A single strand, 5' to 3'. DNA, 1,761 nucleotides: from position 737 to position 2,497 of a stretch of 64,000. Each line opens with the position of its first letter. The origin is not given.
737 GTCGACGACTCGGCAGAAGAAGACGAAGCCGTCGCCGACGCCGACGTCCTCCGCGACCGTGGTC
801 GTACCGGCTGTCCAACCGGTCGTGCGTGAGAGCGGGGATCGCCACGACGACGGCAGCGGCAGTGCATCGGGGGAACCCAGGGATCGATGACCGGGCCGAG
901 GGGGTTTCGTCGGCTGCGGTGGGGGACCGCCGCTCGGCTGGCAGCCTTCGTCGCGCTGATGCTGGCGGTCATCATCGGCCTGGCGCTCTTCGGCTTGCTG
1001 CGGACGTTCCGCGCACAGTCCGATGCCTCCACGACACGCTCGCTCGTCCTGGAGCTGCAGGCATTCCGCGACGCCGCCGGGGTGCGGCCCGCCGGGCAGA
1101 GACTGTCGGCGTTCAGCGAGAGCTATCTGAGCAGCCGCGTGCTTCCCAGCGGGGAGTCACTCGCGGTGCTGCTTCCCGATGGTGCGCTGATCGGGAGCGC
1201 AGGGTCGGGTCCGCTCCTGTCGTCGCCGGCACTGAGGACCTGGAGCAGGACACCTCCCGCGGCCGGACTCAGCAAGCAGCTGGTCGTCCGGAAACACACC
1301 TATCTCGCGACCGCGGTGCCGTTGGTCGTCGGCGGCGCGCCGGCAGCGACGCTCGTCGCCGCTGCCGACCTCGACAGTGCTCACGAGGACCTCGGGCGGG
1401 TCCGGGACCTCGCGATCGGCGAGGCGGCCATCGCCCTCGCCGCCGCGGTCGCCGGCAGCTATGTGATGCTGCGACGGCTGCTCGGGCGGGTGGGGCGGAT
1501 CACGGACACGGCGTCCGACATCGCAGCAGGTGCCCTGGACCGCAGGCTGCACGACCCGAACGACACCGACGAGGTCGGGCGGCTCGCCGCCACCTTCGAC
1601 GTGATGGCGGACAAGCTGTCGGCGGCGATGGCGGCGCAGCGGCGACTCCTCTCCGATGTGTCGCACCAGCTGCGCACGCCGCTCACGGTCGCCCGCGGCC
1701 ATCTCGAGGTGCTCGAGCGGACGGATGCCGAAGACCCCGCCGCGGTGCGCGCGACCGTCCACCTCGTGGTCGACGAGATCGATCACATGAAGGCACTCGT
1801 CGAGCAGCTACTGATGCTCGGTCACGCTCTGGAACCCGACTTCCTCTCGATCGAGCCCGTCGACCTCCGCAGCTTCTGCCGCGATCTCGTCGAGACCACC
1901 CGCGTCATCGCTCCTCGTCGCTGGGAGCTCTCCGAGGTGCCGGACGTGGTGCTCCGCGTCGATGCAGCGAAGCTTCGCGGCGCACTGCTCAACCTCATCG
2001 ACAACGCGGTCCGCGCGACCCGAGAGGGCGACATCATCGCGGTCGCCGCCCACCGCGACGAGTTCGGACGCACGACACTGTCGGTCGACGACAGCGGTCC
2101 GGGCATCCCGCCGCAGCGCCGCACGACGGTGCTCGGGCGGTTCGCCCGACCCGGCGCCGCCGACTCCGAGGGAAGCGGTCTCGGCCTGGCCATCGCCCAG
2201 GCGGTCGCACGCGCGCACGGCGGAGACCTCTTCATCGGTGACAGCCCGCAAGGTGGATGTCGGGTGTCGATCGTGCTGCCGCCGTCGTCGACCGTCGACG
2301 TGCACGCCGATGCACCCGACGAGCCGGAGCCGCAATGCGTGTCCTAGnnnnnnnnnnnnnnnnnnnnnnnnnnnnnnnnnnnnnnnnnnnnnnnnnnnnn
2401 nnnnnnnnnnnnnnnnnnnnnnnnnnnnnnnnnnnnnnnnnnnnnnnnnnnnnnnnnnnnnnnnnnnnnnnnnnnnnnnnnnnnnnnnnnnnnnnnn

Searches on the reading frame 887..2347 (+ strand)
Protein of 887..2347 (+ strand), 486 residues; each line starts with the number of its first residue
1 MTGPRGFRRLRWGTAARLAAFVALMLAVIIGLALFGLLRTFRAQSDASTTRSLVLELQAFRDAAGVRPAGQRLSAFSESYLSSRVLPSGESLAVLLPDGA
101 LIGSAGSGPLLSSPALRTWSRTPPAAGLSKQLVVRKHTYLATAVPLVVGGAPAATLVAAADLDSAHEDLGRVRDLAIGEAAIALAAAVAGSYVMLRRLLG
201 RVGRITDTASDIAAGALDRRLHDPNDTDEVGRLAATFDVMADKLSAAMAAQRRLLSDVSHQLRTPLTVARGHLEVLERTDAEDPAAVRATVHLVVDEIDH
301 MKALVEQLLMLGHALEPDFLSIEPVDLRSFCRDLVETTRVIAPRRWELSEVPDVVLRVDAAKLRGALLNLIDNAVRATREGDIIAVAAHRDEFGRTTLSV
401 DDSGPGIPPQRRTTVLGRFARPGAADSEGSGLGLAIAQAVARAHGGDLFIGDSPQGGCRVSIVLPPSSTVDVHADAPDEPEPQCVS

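Call 23: search_protein_families(library=pfam, proteins=[window:887-2347:+], max_evalue=0.001)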
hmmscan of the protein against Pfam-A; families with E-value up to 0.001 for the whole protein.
window:887-2347:+ (486 aa): 3 families
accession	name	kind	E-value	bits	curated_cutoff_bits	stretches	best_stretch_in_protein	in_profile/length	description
PF02518.31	HATPase_c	-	7.3e-22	78.3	26.4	1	359-466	2-109/111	Histidine kinase-, DNA gyrase B-, and HSP90-like ATPase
PF00512.31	HisKA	-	3.8e-14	52.9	26.9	1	250-312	1-61/66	His Kinase A (phospho-acceptor) domain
PF00672.30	HAMP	-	2.5e-11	44.2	25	1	194-245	2-52/53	HAMP domain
